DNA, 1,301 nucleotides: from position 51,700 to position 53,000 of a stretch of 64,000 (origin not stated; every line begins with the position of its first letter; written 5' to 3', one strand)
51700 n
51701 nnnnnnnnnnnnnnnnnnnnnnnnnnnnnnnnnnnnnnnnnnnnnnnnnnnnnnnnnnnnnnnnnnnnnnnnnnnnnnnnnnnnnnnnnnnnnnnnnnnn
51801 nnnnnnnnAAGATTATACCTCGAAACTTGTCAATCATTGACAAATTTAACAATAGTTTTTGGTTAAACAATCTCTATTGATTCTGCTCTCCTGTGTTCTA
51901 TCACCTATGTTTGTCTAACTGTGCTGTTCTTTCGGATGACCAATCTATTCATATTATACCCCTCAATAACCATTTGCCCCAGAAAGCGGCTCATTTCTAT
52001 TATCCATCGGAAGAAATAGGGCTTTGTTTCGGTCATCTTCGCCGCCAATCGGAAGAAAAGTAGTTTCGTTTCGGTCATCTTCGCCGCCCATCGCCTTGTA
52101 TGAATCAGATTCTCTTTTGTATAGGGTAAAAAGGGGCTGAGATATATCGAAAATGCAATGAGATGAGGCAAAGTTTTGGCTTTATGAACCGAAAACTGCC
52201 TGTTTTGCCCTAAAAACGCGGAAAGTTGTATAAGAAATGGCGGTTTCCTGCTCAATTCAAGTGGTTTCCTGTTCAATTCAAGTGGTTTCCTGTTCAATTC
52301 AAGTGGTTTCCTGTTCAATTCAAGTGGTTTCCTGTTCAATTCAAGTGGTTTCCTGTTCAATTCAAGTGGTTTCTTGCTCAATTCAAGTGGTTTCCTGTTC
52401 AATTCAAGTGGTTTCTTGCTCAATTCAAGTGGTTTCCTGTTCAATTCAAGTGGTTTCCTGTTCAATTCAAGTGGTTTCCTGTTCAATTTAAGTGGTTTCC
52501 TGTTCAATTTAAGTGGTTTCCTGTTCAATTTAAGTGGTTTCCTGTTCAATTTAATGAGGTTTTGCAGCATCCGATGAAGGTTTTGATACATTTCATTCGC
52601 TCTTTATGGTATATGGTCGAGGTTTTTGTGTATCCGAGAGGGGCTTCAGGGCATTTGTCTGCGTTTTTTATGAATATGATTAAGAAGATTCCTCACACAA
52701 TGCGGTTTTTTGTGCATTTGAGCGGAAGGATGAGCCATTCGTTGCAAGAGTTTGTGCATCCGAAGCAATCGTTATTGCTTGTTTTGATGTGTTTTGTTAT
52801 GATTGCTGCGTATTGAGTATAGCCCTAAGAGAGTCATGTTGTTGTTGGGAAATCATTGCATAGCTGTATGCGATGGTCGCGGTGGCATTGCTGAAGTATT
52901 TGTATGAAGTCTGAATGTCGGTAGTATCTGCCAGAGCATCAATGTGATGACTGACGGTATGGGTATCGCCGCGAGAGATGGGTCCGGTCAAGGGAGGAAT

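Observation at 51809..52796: ~1-kb gene-poor block packed with repeats: 14.5 copies of a 21-bp unit, a 44-bp duplication, and four degenerate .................-like copies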

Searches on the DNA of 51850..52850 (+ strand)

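Call 22: search_dna_similar(query=window:52100-52800:+, collection=plasmids, mode=distant, max_evalue=0.001)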
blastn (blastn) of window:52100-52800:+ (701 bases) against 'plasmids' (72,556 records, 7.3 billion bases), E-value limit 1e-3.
No match.

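Call 23: search_dna_similar(query=window:52100-52800:+, collection=phages, mode=distant, max_evalue=0.001)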
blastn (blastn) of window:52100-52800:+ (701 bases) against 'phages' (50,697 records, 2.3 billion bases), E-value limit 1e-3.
No match.

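Call 39: search_rna_families(source=window, start=51850, end=52850, threshold=evalue, max_evalue=5)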
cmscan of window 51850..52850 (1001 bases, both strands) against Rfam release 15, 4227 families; matches with E-value up to 5: 0.
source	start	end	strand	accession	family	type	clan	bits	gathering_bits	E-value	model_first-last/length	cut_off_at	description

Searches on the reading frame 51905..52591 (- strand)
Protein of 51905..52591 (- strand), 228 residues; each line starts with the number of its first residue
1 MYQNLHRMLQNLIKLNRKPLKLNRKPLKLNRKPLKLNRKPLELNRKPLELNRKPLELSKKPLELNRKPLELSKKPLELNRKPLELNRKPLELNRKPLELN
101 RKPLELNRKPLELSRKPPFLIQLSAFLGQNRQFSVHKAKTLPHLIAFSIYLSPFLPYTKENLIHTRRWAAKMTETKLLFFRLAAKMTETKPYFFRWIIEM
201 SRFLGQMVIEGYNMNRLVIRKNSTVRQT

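Call 12: search_protein_families(library=pfam, proteins=[window:51905-52591:-], max_evalue=0.01)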
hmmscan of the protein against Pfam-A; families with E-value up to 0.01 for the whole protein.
window:51905-52591:- (228 aa): 0 families

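Call 98: search_protein_families(library=phrogs, proteins=[window:51905-52591:-], max_evalue=0.01)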
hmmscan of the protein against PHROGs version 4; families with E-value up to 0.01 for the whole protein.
window:51905-52591:- (228 aa): 1 family
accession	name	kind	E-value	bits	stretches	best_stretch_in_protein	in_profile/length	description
phrog_2720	-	unknown function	0.0042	17.7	0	3-39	10-46/134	-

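Call 99: search_protein_families(library=ncbifam, proteins=[window:51905-52591:-], max_evalue=0.01)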
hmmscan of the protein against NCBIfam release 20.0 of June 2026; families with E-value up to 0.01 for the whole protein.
window:51905-52591:- (228 aa): 0 families
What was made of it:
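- No Pfam, PHROG or NCBIfam hits (calls 12, 98, 99). No family hits (calls 12, 98, 99).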

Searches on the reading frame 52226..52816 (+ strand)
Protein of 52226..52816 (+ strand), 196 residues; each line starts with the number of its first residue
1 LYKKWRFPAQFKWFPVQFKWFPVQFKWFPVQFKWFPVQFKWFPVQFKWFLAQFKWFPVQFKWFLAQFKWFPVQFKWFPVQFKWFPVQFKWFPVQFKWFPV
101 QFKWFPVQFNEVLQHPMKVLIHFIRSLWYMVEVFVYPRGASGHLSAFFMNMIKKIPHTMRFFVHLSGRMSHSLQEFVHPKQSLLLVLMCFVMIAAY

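Call 12: search_protein_families(library=pfam, proteins=[window:52226-52816:+], max_evalue=0.01)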
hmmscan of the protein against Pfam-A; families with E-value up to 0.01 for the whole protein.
window:52226-52816:+ (196 aa): 0 families

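Call 33: find_homologous_proteins(query=window:52226-52816:+, max_evalue=0.001)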
Query window:52226-52816:+ (196 aa): 1 proteins with E <= 0.001 among 723 candidates.
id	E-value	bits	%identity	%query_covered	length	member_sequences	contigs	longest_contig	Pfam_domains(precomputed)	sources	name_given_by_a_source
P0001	1.3e-16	79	72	30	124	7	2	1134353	-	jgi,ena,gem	jgi:hypothetical protein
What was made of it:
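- Gene callers do call these ORFs (P0001, call 33).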

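Call 34: find_encoding_contigs(protein=P0001, flank=10000, max_places=10)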
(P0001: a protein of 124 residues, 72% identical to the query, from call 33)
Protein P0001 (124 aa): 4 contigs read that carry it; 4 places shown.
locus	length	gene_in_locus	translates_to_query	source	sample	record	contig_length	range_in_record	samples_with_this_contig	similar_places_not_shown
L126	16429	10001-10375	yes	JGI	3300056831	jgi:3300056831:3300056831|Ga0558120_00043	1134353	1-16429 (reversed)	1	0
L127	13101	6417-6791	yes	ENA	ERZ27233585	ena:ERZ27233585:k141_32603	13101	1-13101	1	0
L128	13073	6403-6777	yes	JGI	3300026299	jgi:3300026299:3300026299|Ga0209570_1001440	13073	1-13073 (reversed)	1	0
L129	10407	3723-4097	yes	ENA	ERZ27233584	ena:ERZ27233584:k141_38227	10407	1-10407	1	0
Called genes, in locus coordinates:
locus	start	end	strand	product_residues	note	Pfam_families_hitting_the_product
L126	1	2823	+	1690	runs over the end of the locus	-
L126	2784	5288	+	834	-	-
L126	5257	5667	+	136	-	-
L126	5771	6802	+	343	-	-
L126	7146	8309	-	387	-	-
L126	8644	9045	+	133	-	PF04480:DUF559, PF18741:MTES_1575 (weak)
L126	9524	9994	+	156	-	-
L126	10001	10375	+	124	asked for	-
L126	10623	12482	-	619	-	PF25794:SACS (faint), PF02518:HATPase_c (weak), PF13589:HATPase_c_3, PF00183:HSP90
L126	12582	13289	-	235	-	-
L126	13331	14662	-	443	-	-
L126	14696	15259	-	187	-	PF04542:Sigma70_r2, PF08281:Sigma70_r4_2, PF04545:Sigma70_r4 (weak)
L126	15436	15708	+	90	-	PF00005:ABC_tran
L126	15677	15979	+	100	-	-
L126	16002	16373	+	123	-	-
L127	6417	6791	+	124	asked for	-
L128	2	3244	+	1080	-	?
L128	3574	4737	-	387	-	-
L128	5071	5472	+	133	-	PF04480:DUF559, PF18741:MTES_1575 (weak)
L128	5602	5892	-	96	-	-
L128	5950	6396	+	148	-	-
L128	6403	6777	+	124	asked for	-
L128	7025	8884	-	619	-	PF25794:SACS (faint), PF02518:HATPase_c (weak), PF13589:HATPase_c_3, PF00183:HSP90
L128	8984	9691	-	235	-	-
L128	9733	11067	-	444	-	-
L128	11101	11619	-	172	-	PF04542:Sigma70_r2, PF08281:Sigma70_r4_2, PF04545:Sigma70_r4 (weak)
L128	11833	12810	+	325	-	PF00005:ABC_tran, PF13304:AAA_21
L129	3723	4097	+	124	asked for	-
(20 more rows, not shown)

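Call 72: find_homologous_proteins(query=L128:7025-8884:-, max_evalue=1e-150)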
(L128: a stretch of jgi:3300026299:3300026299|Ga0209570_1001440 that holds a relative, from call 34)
Query L128:7025-8884:- (619 aa): 1658 proteins with E <= 1e-150 among 8000 candidates; the best 120 are listed.
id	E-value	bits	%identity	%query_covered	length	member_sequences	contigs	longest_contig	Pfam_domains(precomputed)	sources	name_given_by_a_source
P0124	0.0e+0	1388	100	100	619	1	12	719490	PF02518.32,PF00183.24,PF13589.13,PF25794.2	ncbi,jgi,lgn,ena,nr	ncbi:MAG: molecular chaperone HtpG [Ignavibacteria bacterium]|jgi:molecular chaperone HtpG|nr:molecu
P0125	0.0e+0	1386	100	100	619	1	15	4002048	PF02518.32,PF00183.24,PF13589.13,PF25794.2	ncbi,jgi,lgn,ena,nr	ncbi:MAG TPA: molecular chaperone HtpG [Candidatus Kapabacteria bacterium]|jgi:molecular chaperone H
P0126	0.0e+0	1386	100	100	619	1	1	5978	PF02518.32,PF00183.24,PF13589.13,PF25794.2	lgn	-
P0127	0.0e+0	1386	100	100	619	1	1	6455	PF02518.32,PF00183.24,PF13589.13,PF25794.2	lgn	-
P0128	0.0e+0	1325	94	100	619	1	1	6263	PF02518.32,PF00183.24,PF13589.13,PF25794.2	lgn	-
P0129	0.0e+0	1311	93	100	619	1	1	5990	PF02518.32,PF00183.24,PF13589.13,PF25794.2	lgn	-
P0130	0.0e+0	1310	93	100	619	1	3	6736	PF02518.32,PF00183.24,PF13589.13,PF25794.2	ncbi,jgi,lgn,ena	-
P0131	0.0e+0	1310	93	100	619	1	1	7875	PF02518.32,PF00183.24,PF13589.13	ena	-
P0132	0.0e+0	1310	93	100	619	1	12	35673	PF02518.32,PF00183.24,PF13589.13,PF25794.2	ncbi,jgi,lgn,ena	jgi:molecular chaperone HtpG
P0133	0.0e+0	1309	93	100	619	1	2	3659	PF02518.32,PF00183.24,PF13589.13,PF25794.2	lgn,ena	-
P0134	0.0e+0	1309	93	100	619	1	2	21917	PF02518.32,PF00183.24,PF13589.13,PF25794.2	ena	-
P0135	0.0e+0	1309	93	100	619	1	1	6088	PF02518.32,PF00183.24,PF13589.13,PF25794.2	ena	-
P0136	0.0e+0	1309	93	100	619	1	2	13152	PF02518.32,PF00183.24,PF13589.13,PF25794.2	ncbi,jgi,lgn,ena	jgi:molecular chaperone HtpG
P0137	0.0e+0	1308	93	100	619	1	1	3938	PF02518.32,PF00183.24,PF13589.13,PF25794.2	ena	-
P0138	0.0e+0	1308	93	100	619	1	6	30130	PF02518.32,PF00183.24,PF13589.13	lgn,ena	-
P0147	0.0e+0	1145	81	99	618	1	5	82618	PF02518.32,PF00183.24,PF13589.13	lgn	-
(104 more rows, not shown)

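Call 73: find_encoding_contigs(protein=P0147, flank=3000, max_places=6)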
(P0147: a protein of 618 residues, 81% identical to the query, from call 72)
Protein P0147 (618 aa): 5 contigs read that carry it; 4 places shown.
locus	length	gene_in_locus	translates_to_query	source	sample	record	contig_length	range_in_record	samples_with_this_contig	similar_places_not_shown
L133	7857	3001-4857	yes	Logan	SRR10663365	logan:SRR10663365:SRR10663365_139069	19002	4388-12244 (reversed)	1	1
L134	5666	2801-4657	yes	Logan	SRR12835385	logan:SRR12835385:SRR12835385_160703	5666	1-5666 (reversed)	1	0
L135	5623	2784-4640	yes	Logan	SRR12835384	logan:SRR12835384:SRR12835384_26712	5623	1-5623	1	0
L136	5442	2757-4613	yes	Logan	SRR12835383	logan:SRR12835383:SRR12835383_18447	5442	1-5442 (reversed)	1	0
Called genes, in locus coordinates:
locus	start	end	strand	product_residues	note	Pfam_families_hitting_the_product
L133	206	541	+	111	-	PF01022:HTH_5, PF12802:MarR_2 (faint), PF12840:HTH_20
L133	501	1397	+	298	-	PF01135:PCMT, PF13489:Methyltransf_23, PF01209:Ubie_methyltran, PF01728:FtsJ (weak), PF13847:Methyltransf_31, PF08241:Methyltransf_11, PF08242:Methyltransf_12, PF13649:Methyltransf_25, +4 more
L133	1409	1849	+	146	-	PF01451:LMWPc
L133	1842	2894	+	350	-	PF01758:SBF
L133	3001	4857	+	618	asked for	PF02518:HATPase_c, PF13589:HATPase_c_3, PF00183:HSP90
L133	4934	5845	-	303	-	PF00226:DnaJ, PF01556:DnaJ_C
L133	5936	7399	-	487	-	PF13230:GATase_4 (weak), PF13522:GATase_6, PF13537:GATase_7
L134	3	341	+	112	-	?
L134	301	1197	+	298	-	PF01135:PCMT, PF13489:Methyltransf_23, PF01209:Ubie_methyltran, PF01728:FtsJ (weak), PF13847:Methyltransf_31, PF08241:Methyltransf_11, PF08242:Methyltransf_12, PF13649:Methyltransf_25, +4 more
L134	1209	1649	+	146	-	PF01451:LMWPc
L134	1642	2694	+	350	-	PF01758:SBF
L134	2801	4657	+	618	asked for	PF02518:HATPase_c, PF13589:HATPase_c_3, PF00183:HSP90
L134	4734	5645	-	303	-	PF00226:DnaJ, PF01556:DnaJ_C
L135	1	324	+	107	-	?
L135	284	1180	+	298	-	PF01135:PCMT, PF13489:Methyltransf_23, PF01209:Ubie_methyltran, PF01728:FtsJ (weak), PF13847:Methyltransf_31, PF08241:Methyltransf_11, PF08242:Methyltransf_12, PF13649:Methyltransf_25, +4 more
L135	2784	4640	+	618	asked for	PF02518:HATPase_c, PF13589:HATPase_c_3, PF00183:HSP90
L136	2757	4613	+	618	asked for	PF02518:HATPase_c, PF13589:HATPase_c_3, PF00183:HSP90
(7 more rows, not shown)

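Call 74: find_encoding_contigs(protein=P0125, flank=3000, max_places=10)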
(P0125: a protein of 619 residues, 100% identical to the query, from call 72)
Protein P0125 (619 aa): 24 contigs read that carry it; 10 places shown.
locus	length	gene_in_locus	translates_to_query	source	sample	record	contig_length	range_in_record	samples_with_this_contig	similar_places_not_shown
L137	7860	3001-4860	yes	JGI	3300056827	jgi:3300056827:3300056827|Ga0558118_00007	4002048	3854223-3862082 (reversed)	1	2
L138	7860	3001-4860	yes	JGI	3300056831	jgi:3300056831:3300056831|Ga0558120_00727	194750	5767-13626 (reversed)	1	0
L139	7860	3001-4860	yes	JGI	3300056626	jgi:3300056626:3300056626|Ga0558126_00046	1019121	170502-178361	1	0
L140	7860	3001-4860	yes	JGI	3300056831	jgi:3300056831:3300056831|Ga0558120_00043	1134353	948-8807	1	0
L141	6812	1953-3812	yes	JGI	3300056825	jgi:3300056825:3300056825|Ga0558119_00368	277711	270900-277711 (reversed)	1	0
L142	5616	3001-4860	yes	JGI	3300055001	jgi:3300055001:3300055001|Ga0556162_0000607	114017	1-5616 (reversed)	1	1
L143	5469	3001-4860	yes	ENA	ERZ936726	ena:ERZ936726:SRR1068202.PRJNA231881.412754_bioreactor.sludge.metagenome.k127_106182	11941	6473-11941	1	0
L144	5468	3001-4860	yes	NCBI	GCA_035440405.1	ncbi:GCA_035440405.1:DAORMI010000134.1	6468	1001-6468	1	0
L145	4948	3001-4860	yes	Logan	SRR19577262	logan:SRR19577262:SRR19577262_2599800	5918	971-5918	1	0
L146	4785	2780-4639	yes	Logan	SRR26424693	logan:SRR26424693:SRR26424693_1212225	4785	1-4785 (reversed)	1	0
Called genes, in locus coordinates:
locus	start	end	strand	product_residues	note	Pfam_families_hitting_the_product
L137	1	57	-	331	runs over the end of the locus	PF00005:ABC_tran, PF13304:AAA_21 (weak)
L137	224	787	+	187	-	PF04542:Sigma70_r2, PF08281:Sigma70_r4_2, PF04545:Sigma70_r4 (weak)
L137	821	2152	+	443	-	-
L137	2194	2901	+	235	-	-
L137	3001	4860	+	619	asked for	PF25794:SACS (faint), PF02518:HATPase_c (weak), PF13589:HATPase_c_3, PF00183:HSP90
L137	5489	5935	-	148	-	-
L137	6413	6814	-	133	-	PF04480:DUF559, PF18741:MTES_1575 (weak)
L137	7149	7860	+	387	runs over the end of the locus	-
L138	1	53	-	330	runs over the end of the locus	PF00005:ABC_tran, PF13304:AAA_21 (weak)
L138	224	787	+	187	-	PF04542:Sigma70_r2, PF08281:Sigma70_r4_2, PF04545:Sigma70_r4 (weak)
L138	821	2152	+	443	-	-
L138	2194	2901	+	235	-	-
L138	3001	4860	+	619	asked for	PF25794:SACS (faint), PF02518:HATPase_c (weak), PF13589:HATPase_c_3, PF00183:HSP90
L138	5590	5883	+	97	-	-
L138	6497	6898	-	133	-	PF04480:DUF559, PF18741:MTES_1575 (weak)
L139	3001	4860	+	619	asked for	PF25794:SACS (faint), PF02518:HATPase_c (weak), PF13589:HATPase_c_3, PF00183:HSP90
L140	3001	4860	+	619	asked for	PF25794:SACS (faint), PF02518:HATPase_c (weak), PF13589:HATPase_c_3, PF00183:HSP90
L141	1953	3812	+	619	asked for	PF25794:SACS (faint), PF02518:HATPase_c (weak), PF13589:HATPase_c_3, PF00183:HSP90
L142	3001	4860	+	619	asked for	PF25794:SACS (faint), PF02518:HATPase_c (weak), PF13589:HATPase_c_3, PF00183:HSP90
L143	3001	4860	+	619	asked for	PF25794:SACS (faint), PF02518:HATPase_c (weak), PF13589:HATPase_c_3, PF00183:HSP90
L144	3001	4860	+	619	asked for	PF25794:SACS (faint), PF02518:HATPase_c (weak), PF13589:HATPase_c_3, PF00183:HSP90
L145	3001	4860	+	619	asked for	PF25794:SACS (faint), PF02518:HATPase_c (weak), PF13589:HATPase_c_3, PF00183:HSP90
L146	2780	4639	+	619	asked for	PF25794:SACS (faint), PF02518:HATPase_c (weak), PF13589:HATPase_c_3, PF00183:HSP90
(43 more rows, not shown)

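Call 77: find_encoding_contigs(protein=P0132, flank=4000, max_places=5)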
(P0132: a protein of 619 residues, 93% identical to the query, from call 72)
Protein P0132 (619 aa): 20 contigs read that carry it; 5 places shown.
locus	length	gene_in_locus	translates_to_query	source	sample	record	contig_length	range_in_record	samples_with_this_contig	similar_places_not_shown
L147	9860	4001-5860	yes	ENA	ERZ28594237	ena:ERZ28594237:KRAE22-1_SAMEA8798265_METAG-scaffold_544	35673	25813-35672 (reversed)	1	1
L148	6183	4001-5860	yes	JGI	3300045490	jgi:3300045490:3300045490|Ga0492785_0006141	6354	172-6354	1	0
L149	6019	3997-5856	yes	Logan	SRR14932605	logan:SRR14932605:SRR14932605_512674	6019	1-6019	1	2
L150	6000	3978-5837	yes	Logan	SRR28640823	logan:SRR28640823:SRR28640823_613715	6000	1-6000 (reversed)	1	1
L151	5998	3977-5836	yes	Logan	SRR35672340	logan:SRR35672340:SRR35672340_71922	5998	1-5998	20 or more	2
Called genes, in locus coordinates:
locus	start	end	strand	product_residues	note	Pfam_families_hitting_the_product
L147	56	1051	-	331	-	PF00005:ABC_tran, PF13304:AAA_21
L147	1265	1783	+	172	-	PF04542:Sigma70_r2, PF08281:Sigma70_r4_2, PF04545:Sigma70_r4 (weak)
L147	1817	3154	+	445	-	-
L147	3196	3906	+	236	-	-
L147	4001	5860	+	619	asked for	PF25794:SACS (faint), PF02518:HATPase_c (weak), PF13589:HATPase_c_3, PF00183:HSP90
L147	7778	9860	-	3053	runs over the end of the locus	-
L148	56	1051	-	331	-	PF00005:ABC_tran, PF13304:AAA_21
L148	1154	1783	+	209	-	PF04542:Sigma70_r2, PF08281:Sigma70_r4_2, PF04545:Sigma70_r4 (weak)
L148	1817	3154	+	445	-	-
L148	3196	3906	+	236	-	-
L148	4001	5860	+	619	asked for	PF25794:SACS (faint), PF02518:HATPase_c (weak), PF13589:HATPase_c_3, PF00183:HSP90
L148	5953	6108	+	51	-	-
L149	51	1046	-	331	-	PF00005:ABC_tran, PF13304:AAA_21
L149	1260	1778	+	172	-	PF04542:Sigma70_r2, PF08281:Sigma70_r4_2, PF04545:Sigma70_r4 (weak)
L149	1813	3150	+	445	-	-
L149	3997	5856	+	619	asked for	PF25794:SACS (faint), PF02518:HATPase_c (weak), PF13589:HATPase_c_3, PF00183:HSP90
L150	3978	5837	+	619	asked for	PF25794:SACS (faint), PF02518:HATPase_c (weak), PF13589:HATPase_c_3, PF00183:HSP90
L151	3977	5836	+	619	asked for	PF25794:SACS (faint), PF02518:HATPase_c (weak), PF13589:HATPase_c_3, PF00183:HSP90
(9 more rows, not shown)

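Call 98: search_protein_families(library=phrogs, proteins=[P0001, window:52226-52816:+], max_evalue=0.01)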
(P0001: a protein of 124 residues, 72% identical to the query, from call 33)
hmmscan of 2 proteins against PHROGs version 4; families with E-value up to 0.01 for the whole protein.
P0001 (124 aa): 0 families

window:52226-52816:+ (196 aa): 0 families

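Call 99: search_protein_families(library=ncbifam, proteins=[P0001, window:52226-52816:+], max_evalue=0.01)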
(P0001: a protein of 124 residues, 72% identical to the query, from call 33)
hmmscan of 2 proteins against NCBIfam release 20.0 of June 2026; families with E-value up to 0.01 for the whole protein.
P0001 (124 aa): 0 families

window:52226-52816:+ (196 aa): 0 families
